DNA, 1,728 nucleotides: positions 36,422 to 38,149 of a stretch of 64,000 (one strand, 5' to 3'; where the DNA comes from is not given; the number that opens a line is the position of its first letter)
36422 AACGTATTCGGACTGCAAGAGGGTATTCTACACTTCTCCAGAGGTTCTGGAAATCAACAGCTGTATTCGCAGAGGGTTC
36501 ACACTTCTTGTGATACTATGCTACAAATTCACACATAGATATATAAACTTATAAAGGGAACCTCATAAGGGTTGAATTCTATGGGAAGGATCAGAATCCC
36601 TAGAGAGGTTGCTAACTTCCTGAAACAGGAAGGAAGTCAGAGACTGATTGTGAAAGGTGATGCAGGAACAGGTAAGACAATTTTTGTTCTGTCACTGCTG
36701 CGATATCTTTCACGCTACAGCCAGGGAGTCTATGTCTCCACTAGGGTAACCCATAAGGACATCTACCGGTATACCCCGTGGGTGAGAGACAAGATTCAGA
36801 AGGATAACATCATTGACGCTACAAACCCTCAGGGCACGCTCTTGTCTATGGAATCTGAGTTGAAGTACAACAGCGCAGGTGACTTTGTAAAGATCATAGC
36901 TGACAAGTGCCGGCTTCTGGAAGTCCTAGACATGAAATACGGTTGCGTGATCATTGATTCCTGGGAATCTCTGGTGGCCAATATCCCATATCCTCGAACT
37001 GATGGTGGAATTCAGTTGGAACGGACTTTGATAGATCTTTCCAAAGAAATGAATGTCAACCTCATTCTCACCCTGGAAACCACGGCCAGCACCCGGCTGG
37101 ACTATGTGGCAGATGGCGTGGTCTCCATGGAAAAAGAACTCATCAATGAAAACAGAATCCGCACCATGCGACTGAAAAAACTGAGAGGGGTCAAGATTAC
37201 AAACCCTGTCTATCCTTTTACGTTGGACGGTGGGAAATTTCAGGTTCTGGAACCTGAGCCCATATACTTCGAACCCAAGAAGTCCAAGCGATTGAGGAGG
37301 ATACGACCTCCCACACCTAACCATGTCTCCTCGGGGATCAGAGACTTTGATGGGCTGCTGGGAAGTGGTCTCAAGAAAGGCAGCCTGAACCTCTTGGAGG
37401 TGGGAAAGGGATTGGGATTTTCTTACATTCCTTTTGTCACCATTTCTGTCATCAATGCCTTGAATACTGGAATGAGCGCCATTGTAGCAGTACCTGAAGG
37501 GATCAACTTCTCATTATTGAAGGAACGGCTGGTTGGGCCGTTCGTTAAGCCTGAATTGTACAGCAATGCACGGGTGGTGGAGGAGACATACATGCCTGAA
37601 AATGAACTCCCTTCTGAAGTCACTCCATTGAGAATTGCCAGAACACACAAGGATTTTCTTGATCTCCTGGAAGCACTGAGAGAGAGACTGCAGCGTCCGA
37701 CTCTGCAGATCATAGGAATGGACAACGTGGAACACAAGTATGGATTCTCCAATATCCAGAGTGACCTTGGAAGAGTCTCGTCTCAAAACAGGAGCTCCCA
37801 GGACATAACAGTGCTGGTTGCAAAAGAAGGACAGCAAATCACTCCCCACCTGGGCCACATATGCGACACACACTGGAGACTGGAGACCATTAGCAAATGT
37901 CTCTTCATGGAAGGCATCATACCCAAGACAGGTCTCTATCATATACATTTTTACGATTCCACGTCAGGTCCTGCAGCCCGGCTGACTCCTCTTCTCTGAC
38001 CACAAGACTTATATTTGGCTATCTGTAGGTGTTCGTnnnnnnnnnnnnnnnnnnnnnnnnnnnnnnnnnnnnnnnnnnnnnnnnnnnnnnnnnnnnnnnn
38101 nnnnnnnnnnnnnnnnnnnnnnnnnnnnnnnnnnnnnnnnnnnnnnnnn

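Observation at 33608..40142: Candidate undescribed signalling module: ParB-fold/wHTH/ATP-cone protein + KaiC-like ATPase + FG-GAP receptor with DUF835 tail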

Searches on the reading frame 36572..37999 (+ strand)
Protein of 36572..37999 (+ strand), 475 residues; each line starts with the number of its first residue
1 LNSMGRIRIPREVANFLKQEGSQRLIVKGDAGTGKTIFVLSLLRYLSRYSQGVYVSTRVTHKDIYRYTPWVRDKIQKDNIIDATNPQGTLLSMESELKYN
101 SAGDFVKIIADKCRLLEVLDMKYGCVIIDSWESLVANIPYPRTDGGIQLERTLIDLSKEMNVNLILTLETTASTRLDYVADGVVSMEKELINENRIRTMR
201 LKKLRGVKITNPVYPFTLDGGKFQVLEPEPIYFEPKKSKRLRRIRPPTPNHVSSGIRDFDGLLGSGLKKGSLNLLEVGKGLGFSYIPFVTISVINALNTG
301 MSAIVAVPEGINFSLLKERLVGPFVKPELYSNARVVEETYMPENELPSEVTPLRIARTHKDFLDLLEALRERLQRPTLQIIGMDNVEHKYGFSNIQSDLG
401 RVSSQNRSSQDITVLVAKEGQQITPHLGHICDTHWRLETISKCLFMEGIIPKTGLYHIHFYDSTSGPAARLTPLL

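Call 3: search_protein_families(library=pfam, proteins=[window:36572-37999:+], max_evalue=0.01)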
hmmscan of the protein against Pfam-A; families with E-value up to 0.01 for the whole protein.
window:36572-37999:+ (475 aa): 6 families
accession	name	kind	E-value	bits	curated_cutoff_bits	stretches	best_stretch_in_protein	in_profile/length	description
PF07088.17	GvpD_P-loop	-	2.9e-20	73.4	24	1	15-201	3-185/189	GvpD gas vesicle protein, P-loop domain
PF06745.19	ATPase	-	5.4e-14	52.6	26.6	1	25-227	22-228/231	KaiC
PF20440.3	GvpD_bR2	-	2.7e-08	34.1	27.9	1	350-472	133-251/254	GvpD basic region 2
PF13191.12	AAA_16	-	0.001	20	32.6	1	20-82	21-80/167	AAA ATPase domain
PF04665.18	Pox_A32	-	0.0014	18.6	22.8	1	23-67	14-58/242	Poxvirus A32 protein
PF09848.15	SLFN-g3_helicase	-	0.0087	15.8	24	0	25-56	4-38/354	Schlafen group 3, DNA/RNA helicase domain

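Call 8: search_protein_families(library=ncbifam, proteins=[window:36572-37999:+], max_evalue=0.1)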
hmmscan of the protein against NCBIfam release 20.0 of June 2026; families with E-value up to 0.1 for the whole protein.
window:36572-37999:+ (475 aa): 7 families
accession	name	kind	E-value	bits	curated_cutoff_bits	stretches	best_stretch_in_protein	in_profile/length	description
NF006799.0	PRK09302.1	equivalog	5e-16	58.3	408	1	25-276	34-279/515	circadian clock protein KaiC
NF004723.0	PRK06067.1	subfamily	1.2e-07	31.5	194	1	25-211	37-219/243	flagellar accessory protein FlaH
TIGR02655.1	circ_KaiC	equivalog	2.4e-07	29.8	546.25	1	26-283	25-276/484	circadian clock protein KaiC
TIGR03881.1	KaiC_arch_4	hypoth_equivalog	1.3e-06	28.3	247.8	1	25-219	24-221/231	KaiC domain-containing protein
TIGR00416.1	sms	equivalog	0.0077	15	403.05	0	236-286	60-110/454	DNA repair protein RadA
NF006320.0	PRK08533.1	equivalog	0.046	13.3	215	1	25-69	27-72/230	flagellar accessory protein FlaH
NF000166.1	ABCF_CarA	exception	0.083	11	1050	0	17-71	381-434/556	ABC-F type ribosomal protection protein Car(A)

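Call 29: find_homologous_proteins(query=window:36572-37996:+, max_evalue=1e-10)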
Query window:36572-37996:+ (475 aa): 57 proteins with E <= 1e-10 among 8000 candidates.
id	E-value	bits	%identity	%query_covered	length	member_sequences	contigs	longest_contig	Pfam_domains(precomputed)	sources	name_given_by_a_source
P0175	0.0e+0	1036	96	99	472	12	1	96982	PF06745.20,PF07088.17,PF20440.4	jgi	jgi:KaiC/GvpD/RAD55 family RecA-like ATPase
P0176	1.1e-275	933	85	100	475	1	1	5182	PF06745.20,PF07088.17,PF20440.4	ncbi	-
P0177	1.9e-274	929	86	99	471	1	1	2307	PF06745.20,PF07088.17,PF20440.4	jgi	jgi:KaiC/GvpD/RAD55 family RecA-like ATPase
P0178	1.6e-271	919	84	99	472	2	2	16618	PF06745.20,PF07088.17,PF20440.4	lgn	-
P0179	6.2e-271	917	83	99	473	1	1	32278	PF06745.20,PF07088.17,PF20440.4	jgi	jgi:KaiC/GvpD/RAD55 family RecA-like ATPase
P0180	5.8e-268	907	83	99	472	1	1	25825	PF06745.20,PF07088.17,PF20440.4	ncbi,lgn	-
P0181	6.8e-264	894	83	99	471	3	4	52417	PF06745.20,PF07088.17,PF20440.4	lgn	-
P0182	1.1e-263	893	82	99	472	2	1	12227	PF06745.20,PF07088.17,PF20440.4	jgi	jgi:KaiC/GvpD/RAD55 family RecA-like ATPase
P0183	3.9e-260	882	81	99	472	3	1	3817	PF06745.20,PF07088.17,PF20440.4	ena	-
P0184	2.5e-258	876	80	99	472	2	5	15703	PF06745.20,PF07088.17,PF20440.4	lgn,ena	-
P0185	3.2e-258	875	81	99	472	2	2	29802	PF06745.20,PF07088.17,PF20440.4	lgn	-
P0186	3.5e-258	875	80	100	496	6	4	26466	PF06745.20,PF07088.17,PF20440.4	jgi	jgi:KaiC/GvpD/RAD55 family RecA-like ATPase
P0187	9.9e-257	870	79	99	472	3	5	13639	PF06745.20,PF07088.17,PF20440.4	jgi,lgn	jgi:KaiC/GvpD/RAD55 family RecA-like ATPase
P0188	1.1e-256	870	80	100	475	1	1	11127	PF06745.20,PF07088.17,PF20440.4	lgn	-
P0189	6.0e-255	864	80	99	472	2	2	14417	PF06745.20,PF07088.17,PF20440.4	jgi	jgi:KaiC/GvpD/RAD55 family RecA-like ATPase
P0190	1.6e-254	863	79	99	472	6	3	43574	PF06745.20,PF07088.17,PF20440.4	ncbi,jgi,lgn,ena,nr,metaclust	ncbi:MAG: hypothetical protein AYK19_09445 [Theionarchaea archaeon DG-70-1]|nr:MAG: hypothetical pro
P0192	2.1e-250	849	78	99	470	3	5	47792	PF06745.20,PF07088.17,PF20440.4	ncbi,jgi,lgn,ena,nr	ncbi:MAG: hypothetical protein HXS46_07165 [Theionarchaea archaeon]|nr:hypothetical protein [Theiona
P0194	9.7e-247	837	76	99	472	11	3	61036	PF06745.20,PF07088.17,PF20440.4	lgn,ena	-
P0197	3.0e-70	256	32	98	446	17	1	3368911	PF06745.20,PF07088.17,PF20440.4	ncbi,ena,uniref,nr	ncbi:gas vesicle protein GvpD P-loop domain-containing protein [uncultured Methanolobus sp.]|uniref:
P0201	1.8e-42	164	27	99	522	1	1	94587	PF06745.20,PF07088.17,PF23442.2,PF20440.4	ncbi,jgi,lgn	-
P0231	2.2e-17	81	24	91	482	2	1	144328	PF06745.20,PF07088.17,PF20440.4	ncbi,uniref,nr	ncbi:protein gvpD [Halobellus salinus]|uniref:Protein gvpD n=2 Tax=Halobellus salinus TaxID=931585 R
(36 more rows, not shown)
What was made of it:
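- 36581..37999 (+): Gene 2, a 472-aa GvpD-type double KaiC/RecA-like ATPase. The N-domain is active (Walker A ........, Walker B VIIDSWE). The C-domain has a degenerate P-loop and matches GvpD_bR2. It is 76-96% identical across the clade and then drops to 32% (call 29).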

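Call 34: find_encoding_contigs(protein=P0194, flank=8000, max_places=1)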
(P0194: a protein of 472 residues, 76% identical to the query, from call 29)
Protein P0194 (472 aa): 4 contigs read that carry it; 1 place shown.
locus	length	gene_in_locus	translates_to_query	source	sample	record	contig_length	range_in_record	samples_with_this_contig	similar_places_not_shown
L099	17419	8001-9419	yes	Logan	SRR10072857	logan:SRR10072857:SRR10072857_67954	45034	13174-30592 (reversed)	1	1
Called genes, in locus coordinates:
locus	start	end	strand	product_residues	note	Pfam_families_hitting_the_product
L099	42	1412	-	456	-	PF00202:Aminotran_3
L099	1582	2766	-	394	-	PF02515:CoA_transf_3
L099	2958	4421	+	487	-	PF00860:Xan_ur_permease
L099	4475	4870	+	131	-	-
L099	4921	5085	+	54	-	-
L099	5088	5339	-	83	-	PF02359:CDC48_N (weak)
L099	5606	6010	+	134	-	PF12797:Fer4_2 (faint), PF13237:Fer4_10 (faint), PF13484:Fer4_16 (faint), PF14697:Fer4_21 (faint), PF13247:Fer4_11, PF12838:Fer4_7 (weak), PF12837:Fer4_6 (weak), PF00037:Fer4 (weak), +2 more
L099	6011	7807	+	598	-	PF02730:AFOR_N, PF01314:AFOR_C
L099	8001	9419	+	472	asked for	PF07088:GvpD_P-loop, PF06745:ATPase, PF20440:GvpD_bR2 (faint)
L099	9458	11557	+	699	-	PF13517:FG-GAP_3 (faint), PF14938:SNAP (faint), PF05763:DUF835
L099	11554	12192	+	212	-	PF02568:ThiI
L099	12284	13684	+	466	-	PF03853:YjeF_N, PF01256:Carb_kinase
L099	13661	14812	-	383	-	-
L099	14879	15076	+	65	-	-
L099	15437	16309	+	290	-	PF07837:FTCD_N, PF02971:FTCD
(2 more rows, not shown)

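Call 35: find_encoding_contigs(protein=P0192, flank=8000, max_places=1)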
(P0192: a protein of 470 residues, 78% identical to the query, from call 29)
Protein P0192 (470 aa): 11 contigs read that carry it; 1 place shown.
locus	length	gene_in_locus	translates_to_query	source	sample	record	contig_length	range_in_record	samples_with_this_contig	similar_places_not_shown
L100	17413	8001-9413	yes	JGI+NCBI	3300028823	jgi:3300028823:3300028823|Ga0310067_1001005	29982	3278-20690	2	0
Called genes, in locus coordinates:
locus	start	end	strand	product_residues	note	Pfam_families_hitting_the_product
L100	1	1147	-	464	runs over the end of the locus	PF16927:HisKA_7TM, PF05763:DUF835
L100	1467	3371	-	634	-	PF03169:OPT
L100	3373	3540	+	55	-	-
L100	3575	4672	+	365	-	PF05960:DUF885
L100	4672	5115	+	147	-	PF05960:DUF885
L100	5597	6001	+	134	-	PF13484:Fer4_16 (faint), PF14697:Fer4_21 (faint), PF13237:Fer4_10 (weak), PF13247:Fer4_11, PF12838:Fer4_7, PF12797:Fer4_2 (weak), PF12837:Fer4_6, PF00037:Fer4 (weak), +2 more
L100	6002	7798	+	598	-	PF02730:AFOR_N, PF01314:AFOR_C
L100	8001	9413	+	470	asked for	PF07088:GvpD_P-loop, PF06745:ATPase, PF20440:GvpD_bR2 (faint)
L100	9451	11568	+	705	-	PF13517:FG-GAP_3 (faint), PF14783:BBS2_Mid (faint), PF07719:TPR_2 (faint), PF27421:TP_0855_helical (faint), PF05763:DUF835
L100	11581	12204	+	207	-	PF02568:ThiI, PF06508:QueC (faint)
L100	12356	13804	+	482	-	PF03853:YjeF_N, PF01256:Carb_kinase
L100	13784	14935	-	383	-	-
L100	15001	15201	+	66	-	-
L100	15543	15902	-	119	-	-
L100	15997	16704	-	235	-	PF02544:Steroid_dh (faint), PF06966:DUF1295 (weak), PF04191:PEMT, PF04140:ICMT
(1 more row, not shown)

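Call 36: find_encoding_contigs(protein=P0190, flank=8000, max_places=1)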
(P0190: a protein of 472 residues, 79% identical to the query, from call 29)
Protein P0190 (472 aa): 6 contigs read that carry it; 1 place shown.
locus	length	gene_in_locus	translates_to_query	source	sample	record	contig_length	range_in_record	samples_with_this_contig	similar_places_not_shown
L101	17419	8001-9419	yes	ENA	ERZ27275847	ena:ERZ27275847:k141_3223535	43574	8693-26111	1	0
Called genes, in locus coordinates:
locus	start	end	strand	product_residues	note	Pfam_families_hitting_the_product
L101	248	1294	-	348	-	PF12679:ABC2_membrane_2, PF12698:ABC2_membrane_3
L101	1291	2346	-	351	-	PF12679:ABC2_membrane_2, PF24686:FLQE3_permease (faint), PF12698:ABC2_membrane_3, PF01061:ABC2_membrane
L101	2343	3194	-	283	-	PF00005:ABC_tran, PF13304:AAA_21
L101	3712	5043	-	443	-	PF00202:Aminotran_3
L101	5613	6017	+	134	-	PF12797:Fer4_2 (faint), PF12837:Fer4_6 (faint), PF13484:Fer4_16 (faint), PF13237:Fer4_10 (weak), PF13247:Fer4_11, PF12838:Fer4_7 (weak), PF13187:Fer4_9 (weak), PF00037:Fer4, +2 more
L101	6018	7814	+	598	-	PF02730:AFOR_N, PF01314:AFOR_C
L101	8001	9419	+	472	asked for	PF07088:GvpD_P-loop, PF06745:ATPase, PF20440:GvpD_bR2 (faint)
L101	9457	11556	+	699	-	PF13517:FG-GAP_3 (faint), PF14783:BBS2_Mid (faint), PF07719:TPR_2 (faint), PF05763:DUF835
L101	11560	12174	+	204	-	PF02568:ThiI, PF06508:QueC (faint)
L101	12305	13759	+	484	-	PF03853:YjeF_N, PF01256:Carb_kinase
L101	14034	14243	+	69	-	-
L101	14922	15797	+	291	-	PF07837:FTCD_N, PF02971:FTCD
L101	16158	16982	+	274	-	-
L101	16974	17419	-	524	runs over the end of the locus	PF01921:tRNA-synt_1f, PF19269:Anticodon_2 (weak)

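Call 64: find_encoding_contigs(protein=P0197, flank=6000, max_places=1)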
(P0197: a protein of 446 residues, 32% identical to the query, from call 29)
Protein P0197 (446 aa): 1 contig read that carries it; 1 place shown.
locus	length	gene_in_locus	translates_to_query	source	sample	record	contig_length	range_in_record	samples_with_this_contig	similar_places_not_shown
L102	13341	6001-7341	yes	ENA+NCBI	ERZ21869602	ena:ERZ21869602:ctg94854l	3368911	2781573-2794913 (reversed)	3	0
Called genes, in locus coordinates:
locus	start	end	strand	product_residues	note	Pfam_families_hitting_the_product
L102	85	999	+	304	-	PF13353:Fer4_12 (faint), PF04055:Radical_SAM, PF06463:Mob_synth_C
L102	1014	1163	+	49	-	-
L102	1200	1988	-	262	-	PF01975:SurE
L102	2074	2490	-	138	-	-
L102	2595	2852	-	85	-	-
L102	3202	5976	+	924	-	PF01411:tRNA-synt_2c, PF07973:tRNA_SAD, PF02272:DHHA1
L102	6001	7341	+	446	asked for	PF07088:GvpD_P-loop, PF06745:ATPase (weak), PF07088:GvpD_P-loop (weak), PF20440:GvpD_bR2 (faint)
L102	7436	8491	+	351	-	PF00072:Response_reg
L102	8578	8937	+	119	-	PF00072:Response_reg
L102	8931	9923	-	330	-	PF08241:Methyltransf_11 (faint), PF09445:Methyltransf_15, PF13649:Methyltransf_25 (weak), PF13847:Methyltransf_31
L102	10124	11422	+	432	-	PF05377:FlaC_arch, PF04659:Arch_fla_DE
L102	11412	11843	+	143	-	PF01917:Flagellin_arch-type (weak)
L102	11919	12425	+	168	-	PF01917:Flagellin_arch-type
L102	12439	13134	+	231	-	PF06745:ATPase, PF23442:DUF7125 (faint)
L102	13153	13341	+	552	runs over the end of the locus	PF00437:T2SSE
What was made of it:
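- Closest known: KaiC-like ATPase signalling hubs with inactivated KaiC. Same: The closest gene 2 relative outside the clade sits next to REC proteins (call 64).
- Tried and rejected: The Methanolobus homologue is next to REC proteins and the archaellum operon (call 64).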

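Call 65: find_encoding_contigs(protein=P0201, flank=6000, max_places=1)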
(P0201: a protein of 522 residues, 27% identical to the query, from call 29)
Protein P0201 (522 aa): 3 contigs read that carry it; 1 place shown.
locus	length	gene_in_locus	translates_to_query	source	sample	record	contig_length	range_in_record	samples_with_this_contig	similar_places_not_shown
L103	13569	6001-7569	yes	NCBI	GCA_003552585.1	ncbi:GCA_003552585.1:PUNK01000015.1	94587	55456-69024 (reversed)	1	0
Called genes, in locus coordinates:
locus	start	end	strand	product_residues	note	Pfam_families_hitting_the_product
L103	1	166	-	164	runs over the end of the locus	PF00583:Acetyltransf_1, PF13673:Acetyltransf_10, PF13508:Acetyltransf_7, PF08445:FR47 (weak)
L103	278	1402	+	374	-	PF04123:DUF373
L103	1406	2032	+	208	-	PF01973:MptE-like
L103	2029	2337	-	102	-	PF03091:CutA1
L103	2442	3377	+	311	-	PF08271:Zn_Ribbon_TF, PF00382:TFIIB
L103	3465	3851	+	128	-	PF19479:DUF6015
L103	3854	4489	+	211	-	PF01861:BpsA_C (weak), PF03602:Cons_hypoth95 (weak), PF05175:MTS, PF06325:PrmA, PF08241:Methyltransf_11 (weak), PF08242:Methyltransf_12 (weak), PF13649:Methyltransf_25, PF13847:Methyltransf_31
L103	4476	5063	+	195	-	PF14382:ECR1_N, PF00575:S1 (weak)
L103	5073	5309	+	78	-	-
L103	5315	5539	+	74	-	-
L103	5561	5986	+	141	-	-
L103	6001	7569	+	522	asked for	PF06745:ATPase, PF07088:GvpD_P-loop, PF23442:DUF7125 (faint), PF20440:GvpD_bR2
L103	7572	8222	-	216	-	PF01135:PCMT, PF01209:Ubie_methyltran, PF01269:Fibrillarin (weak), PF13847:Methyltransf_31, PF13649:Methyltransf_25 (weak)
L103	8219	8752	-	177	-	PF24266:HTH_HVO_0163_N, PF12840:HTH_20, PF01022:HTH_5, PF01047:MarR (weak), PF01978:TrmB, PF03965:Penicillinase_R (weak), PF13412:HTH_24, PF24034:DUF7343, +7 more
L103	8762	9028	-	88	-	PF24283:DUF7471 (weak)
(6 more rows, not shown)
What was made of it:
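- Tried and rejected: A second distant homologue has an unrelated context (call 65).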

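Call 79: search_protein_families(library=padloc, proteins=[window:36581-37999:+], max_evalue=0.01)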
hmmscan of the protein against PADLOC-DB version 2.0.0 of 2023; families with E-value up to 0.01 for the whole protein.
window:36581-37999:+ (472 aa): 3 families
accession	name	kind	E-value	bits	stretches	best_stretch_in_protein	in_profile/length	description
PDLC04476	PDC-M16A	-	7.9e-05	19.2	1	9-46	15-52/691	-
PDLC04472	PDC-M16A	-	0.00071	16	1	9-47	230-268/930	-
PDLC04475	PDC-M16A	-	0.00098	15.7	1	9-48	22-60/721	-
